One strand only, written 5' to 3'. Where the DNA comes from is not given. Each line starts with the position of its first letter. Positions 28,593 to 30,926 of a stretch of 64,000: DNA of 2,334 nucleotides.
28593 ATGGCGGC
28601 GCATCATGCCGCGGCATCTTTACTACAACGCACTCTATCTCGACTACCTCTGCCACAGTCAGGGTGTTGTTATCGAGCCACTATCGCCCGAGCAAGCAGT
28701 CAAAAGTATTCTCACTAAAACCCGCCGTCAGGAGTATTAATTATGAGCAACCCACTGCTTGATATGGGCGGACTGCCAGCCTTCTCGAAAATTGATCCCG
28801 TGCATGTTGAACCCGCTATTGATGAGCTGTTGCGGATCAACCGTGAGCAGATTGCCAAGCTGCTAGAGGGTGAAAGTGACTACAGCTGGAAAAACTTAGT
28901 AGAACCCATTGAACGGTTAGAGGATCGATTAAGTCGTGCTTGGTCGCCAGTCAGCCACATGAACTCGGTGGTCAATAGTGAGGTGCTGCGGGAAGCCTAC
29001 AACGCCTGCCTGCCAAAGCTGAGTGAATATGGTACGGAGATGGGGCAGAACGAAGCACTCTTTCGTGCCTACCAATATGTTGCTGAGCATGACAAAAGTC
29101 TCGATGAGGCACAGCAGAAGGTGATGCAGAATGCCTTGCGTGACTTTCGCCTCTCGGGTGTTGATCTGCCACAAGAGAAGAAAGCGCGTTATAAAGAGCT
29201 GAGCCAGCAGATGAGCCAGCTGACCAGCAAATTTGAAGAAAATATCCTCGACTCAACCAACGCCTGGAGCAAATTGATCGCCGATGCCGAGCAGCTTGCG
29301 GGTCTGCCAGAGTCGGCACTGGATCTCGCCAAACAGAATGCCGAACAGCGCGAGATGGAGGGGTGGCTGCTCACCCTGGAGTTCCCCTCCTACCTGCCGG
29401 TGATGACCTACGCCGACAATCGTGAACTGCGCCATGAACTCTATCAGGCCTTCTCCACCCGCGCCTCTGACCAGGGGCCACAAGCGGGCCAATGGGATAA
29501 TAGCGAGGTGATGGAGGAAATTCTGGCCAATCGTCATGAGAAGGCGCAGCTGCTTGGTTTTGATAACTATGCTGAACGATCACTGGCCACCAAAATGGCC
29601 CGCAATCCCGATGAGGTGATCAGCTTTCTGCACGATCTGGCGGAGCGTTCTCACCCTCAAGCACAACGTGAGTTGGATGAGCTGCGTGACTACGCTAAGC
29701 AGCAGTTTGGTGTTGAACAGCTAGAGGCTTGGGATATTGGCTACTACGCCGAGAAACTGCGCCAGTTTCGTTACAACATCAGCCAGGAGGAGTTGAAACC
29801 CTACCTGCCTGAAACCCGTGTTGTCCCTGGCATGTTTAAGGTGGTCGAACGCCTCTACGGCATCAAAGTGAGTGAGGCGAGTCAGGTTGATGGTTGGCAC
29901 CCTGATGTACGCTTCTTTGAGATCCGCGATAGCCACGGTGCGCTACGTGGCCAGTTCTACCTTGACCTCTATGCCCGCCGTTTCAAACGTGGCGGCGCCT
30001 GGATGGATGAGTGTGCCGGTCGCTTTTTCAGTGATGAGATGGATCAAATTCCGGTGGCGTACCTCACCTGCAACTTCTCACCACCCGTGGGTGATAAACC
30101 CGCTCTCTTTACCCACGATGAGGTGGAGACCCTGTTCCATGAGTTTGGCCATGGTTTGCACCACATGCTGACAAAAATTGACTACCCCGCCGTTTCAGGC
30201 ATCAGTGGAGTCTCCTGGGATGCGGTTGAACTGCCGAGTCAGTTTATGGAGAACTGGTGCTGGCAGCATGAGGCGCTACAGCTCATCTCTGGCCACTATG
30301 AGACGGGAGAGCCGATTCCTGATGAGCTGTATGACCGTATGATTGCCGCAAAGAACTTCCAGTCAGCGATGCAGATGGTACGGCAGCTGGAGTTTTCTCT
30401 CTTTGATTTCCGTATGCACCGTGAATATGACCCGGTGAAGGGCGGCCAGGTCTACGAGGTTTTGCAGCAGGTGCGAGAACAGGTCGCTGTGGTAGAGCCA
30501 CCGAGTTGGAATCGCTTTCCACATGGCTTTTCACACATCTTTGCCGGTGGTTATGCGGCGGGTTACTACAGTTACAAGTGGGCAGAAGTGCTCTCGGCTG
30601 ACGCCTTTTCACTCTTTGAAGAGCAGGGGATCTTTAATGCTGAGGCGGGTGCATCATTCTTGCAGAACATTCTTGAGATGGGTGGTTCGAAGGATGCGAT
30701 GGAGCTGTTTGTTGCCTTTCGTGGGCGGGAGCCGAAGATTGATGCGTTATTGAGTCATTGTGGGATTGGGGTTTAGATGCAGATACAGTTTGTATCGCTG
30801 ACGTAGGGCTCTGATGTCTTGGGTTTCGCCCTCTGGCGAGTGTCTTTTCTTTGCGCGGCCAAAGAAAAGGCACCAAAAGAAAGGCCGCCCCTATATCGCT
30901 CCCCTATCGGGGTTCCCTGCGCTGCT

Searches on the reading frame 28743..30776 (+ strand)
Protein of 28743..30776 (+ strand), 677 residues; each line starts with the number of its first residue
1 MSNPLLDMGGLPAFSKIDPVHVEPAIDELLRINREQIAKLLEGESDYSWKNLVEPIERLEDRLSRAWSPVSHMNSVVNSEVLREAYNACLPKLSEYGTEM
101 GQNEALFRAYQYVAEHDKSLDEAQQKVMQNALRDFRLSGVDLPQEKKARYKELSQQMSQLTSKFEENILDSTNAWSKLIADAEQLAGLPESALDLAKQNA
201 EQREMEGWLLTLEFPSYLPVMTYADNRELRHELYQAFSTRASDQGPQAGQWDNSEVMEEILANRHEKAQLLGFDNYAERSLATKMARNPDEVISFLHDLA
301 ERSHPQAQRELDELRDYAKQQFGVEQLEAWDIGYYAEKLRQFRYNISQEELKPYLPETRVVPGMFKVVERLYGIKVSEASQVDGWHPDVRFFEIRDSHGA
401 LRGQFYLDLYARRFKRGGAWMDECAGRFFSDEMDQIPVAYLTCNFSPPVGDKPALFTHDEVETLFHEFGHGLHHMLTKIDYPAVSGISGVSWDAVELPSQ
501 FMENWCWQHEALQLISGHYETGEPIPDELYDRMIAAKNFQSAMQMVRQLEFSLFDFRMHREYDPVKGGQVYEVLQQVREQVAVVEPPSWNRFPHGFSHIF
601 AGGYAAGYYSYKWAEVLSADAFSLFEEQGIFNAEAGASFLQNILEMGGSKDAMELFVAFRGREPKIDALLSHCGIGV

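Call 14: search_protein_families(library=ncbifam, proteins=[window:28743-30776:+], max_evalue=0.01)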
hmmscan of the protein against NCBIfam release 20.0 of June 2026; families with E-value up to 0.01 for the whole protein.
window:28743-30776:+ (677 aa): 5 families
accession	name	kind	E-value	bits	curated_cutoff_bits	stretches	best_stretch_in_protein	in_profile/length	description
NF008159.0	PRK10911.1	equivalog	0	1067.2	927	1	1-675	1-678/680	oligopeptidase A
NF007624.0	PRK10280.1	equivalog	1.8e-124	416.4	944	1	11-675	13-679/681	peptidyl-dipeptidase Dcp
TIGR00181.1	pepF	equivalog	7.9e-08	31.6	490.55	1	458-655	375-560/591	oligoendopeptidase F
TIGR02289.1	M3_not_pepF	subfamily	1.6e-07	30.3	442.35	1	224-332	155-256/549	M3 family oligoendopeptidase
TIGR02290.1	M3_fam_3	subfamily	0.00066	18.7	561.7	0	458-478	373-393/587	M3 family oligoendopeptidase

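Call 68: find_homologous_proteins(query=window:28743-30776:+, max_evalue=1e-100)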
Query window:28743-30776:+ (677 aa): 8000 proteins with E <= 1e-100 among 8000 candidates; the best 120 are listed.
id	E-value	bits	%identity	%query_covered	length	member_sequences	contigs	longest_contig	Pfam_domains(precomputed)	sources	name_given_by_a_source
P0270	0.0e+0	1561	100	100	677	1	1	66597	PF19310.5,PF01432.27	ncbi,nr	ncbi:MAG: oligopeptidase A [Candidatus Polarisedimenticolaceae bacterium]|nr:oligopeptidase A [Candi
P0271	0.0e+0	1411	90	100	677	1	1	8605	PF19310.5,PF01432.27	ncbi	-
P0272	0.0e+0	1410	89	100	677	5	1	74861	PF19310.5,PF01432.27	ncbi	-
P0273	0.0e+0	1390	88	100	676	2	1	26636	PF19310.5,PF01432.27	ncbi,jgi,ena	-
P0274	0.0e+0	1388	88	100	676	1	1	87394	PF19310.5,PF01432.27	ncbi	-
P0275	0.0e+0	1371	87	100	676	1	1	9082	PF19310.5,PF01432.27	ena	-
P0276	0.0e+0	1340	85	100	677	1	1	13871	PF19310.5,PF01432.27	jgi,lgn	jgi:oligopeptidase A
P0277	0.0e+0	1290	81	100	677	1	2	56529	PF19310.5,PF01432.27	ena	-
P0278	0.0e+0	1279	85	94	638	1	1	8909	PF19310.5,PF01432.27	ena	-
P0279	0.0e+0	1207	76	100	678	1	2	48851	PF19310.5,PF01432.27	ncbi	-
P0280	0.0e+0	1205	75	100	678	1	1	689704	PF19310.5,PF01432.27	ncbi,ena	-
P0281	0.0e+0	1204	75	100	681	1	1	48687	PF19310.5,PF01432.27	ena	-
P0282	0.0e+0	1203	76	100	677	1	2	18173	PF19310.5,PF01432.27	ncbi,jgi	ncbi:MAG: oligopeptidase A [Candidatus Thiodiazotropha sp.]|jgi:oligopeptidase A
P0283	0.0e+0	1203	76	100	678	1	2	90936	PF19310.5,PF01432.27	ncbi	-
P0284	0.0e+0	1202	76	100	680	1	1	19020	PF19310.5,PF01432.27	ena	-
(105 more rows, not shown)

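Call 69: find_encoding_contigs(protein=P0272, flank=7000, max_places=1)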
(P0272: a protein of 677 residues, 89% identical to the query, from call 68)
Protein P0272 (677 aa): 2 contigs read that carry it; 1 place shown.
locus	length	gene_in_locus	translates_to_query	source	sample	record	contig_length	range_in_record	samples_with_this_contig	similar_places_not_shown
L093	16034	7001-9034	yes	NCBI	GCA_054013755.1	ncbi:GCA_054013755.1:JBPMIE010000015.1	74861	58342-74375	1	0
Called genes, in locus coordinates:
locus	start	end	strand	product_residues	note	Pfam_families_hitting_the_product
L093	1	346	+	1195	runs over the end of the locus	PF01855:POR_N, PF17147:PFOR_II, PF01558:POR, PF10371:EKR, PF00037:Fer4, PF12838:Fer4_7, PF13237:Fer4_10, PF13484:Fer4_16, +6 more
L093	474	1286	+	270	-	PF00175:NAD_binding_1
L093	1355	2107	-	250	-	PF08447:PAS_3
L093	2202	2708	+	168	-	PF00731:AIRC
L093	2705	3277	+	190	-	PF01300:Sua5_yciO_yrdC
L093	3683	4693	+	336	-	PF00490:ALAD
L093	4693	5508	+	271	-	PF08501:Shikimate_dh_N, PF01488:Shikimate_DH, PF18317:SDH_C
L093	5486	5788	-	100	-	-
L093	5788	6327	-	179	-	PF00132:Hexapep (weak), PF25084:LbH_EIF2B (faint), PF25087:GMPPB_C (faint), PF14602:Hexapep_2 (faint), PF00132:Hexapep (weak)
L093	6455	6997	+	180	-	PF08750:CNP1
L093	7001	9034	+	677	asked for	PF19310:TOP_N, PF01432:Peptidase_M3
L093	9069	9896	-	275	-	PF01171:ATP_bind_3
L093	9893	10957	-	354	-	PF01636:APH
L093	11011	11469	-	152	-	PF00383:dCMP_cyt_deam_1, PF14437:MafB19-deam, PF14439:Bd3614-deam (faint)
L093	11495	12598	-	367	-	-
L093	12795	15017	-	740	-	PF03971:IDH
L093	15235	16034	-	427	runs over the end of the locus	?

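Call 70: find_encoding_contigs(protein=P0274, flank=7000, max_places=1)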
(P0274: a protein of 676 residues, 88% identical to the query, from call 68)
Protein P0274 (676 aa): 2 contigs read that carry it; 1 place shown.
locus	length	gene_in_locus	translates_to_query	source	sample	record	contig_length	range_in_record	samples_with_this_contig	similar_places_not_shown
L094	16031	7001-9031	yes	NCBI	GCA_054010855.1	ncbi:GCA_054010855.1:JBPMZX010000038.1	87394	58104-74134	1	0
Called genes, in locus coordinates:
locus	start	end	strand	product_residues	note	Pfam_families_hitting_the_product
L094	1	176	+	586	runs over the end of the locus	PF05524:PEP-utilisers_N, PF00391:PEP-utilizers, PF02896:PEP-utilizers_C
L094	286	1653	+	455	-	PF03448:MgtE_N, PF00571:CBS (weak), PF01769:MgtE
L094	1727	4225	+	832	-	PF00343:Phosphorylase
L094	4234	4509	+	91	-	PF05166:YcgL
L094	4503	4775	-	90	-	PF04102:SlyX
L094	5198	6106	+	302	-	PF02412:TSP_3 (weak), PF05359:DUF748 (faint), PF00691:OmpA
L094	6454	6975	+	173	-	PF08750:CNP1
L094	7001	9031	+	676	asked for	PF19310:TOP_N, PF01432:Peptidase_M3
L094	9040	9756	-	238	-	PF01553:Acyltransferase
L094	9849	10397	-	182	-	PF00702:Hydrolase, PF08645:PNK3P, PF13419:HAD_2, PF13242:Hydrolase_like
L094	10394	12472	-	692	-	PF02092:tRNA_synt_2f, PF05746:DALR_1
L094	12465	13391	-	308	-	PF02091:tRNA-synt_2e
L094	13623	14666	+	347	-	PF02568:ThiI, PF03054:tRNA_Me_trans, PF18297:NFACT-R_2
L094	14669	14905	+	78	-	PF01206:TusA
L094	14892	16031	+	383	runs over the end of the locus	PF01545:Cation_efflux, PF16916:ZT_dimer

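Call 71: find_encoding_contigs(protein=P0277, flank=7000, max_places=1)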
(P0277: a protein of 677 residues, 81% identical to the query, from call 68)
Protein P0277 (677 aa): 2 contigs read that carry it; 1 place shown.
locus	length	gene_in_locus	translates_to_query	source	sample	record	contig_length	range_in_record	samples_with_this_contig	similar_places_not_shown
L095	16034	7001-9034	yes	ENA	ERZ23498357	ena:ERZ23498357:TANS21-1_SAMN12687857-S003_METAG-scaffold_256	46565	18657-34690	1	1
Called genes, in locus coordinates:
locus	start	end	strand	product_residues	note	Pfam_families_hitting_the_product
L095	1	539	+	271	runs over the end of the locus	PF00175:NAD_binding_1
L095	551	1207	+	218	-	-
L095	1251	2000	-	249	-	PF08447:PAS_3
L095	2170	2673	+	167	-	PF00731:AIRC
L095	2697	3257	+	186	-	PF01300:Sua5_yciO_yrdC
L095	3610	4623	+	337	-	PF00490:ALAD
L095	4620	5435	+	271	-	PF08501:Shikimate_dh_N, PF01488:Shikimate_DH, PF18317:SDH_C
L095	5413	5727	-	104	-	-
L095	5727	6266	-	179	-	PF00132:Hexapep (faint)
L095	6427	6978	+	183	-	PF08750:CNP1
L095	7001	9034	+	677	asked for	PF19310:TOP_N, PF01432:Peptidase_M3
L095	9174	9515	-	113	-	PF13701:DDE_Tnp_1_4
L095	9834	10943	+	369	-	PF00583:Acetyltransf_1, PF13673:Acetyltransf_10, PF13508:Acetyltransf_7, PF08445:FR47 (weak), PF11814:DUF3335, PF13529:Peptidase_C39_2 (weak)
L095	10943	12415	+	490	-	PF14401:RLAN, PF02655:ATP-grasp_3, PF08443:RimK, PF07478:Dala_Dala_lig_C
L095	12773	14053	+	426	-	PF00175:NAD_binding_1, PF00111:Fer2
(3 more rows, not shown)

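Call 106: find_encoding_contigs(protein=P0271, flank=6000, max_places=1)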
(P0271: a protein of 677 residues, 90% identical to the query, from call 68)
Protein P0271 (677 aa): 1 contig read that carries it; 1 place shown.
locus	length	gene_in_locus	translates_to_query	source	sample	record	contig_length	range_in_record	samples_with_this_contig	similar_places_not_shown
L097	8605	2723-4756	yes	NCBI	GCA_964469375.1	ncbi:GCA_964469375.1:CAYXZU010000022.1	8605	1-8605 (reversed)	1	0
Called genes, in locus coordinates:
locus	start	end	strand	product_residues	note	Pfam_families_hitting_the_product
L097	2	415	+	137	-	?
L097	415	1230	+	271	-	PF08501:Shikimate_dh_N, PF01488:Shikimate_DH, PF18317:SDH_C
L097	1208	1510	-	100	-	-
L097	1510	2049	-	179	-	PF00132:Hexapep (weak), PF25084:LbH_EIF2B (faint), PF25087:GMPPB_C (faint), PF14602:Hexapep_2 (faint), PF00132:Hexapep (weak)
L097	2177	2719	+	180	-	PF08750:CNP1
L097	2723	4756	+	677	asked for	PF19310:TOP_N, PF01432:Peptidase_M3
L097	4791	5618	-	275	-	PF01171:ATP_bind_3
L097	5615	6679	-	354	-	PF01636:APH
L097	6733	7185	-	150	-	PF00383:dCMP_cyt_deam_1, PF14437:MafB19-deam, PF14439:Bd3614-deam (weak)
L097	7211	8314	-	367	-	-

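Call 107: find_encoding_contigs(protein=P0273, flank=6000, max_places=1)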
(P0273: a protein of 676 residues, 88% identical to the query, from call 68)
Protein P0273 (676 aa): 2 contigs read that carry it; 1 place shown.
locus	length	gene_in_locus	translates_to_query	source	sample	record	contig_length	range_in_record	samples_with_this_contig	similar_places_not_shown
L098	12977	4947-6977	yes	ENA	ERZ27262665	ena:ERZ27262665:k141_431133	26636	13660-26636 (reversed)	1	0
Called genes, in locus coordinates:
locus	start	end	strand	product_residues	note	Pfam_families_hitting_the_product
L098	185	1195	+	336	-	PF00490:ALAD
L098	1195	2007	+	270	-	PF08501:Shikimate_dh_N, PF01488:Shikimate_DH, PF18317:SDH_C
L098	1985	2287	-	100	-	-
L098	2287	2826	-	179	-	PF00132:Hexapep (weak), PF25087:GMPPB_C (faint), PF25084:LbH_EIF2B (faint), PF14602:Hexapep_2 (faint), PF00132:Hexapep (weak)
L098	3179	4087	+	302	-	PF02412:TSP_3 (weak), PF05359:DUF748 (faint), PF00691:OmpA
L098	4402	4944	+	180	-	PF08750:CNP1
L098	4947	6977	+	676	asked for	PF19310:TOP_N, PF01432:Peptidase_M3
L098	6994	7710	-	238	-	PF01553:Acyltransferase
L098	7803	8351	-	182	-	PF00702:Hydrolase, PF08645:PNK3P, PF13419:HAD_2 (weak), PF13242:Hydrolase_like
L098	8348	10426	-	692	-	PF02092:tRNA_synt_2f, PF05746:DALR_1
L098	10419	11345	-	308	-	PF02091:tRNA-synt_2e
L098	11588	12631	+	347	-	PF02568:ThiI, PF03054:tRNA_Me_trans, PF18297:NFACT-R_2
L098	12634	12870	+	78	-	PF01206:TusA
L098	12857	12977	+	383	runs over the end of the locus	PF01545:Cation_efflux, PF16916:ZT_dimer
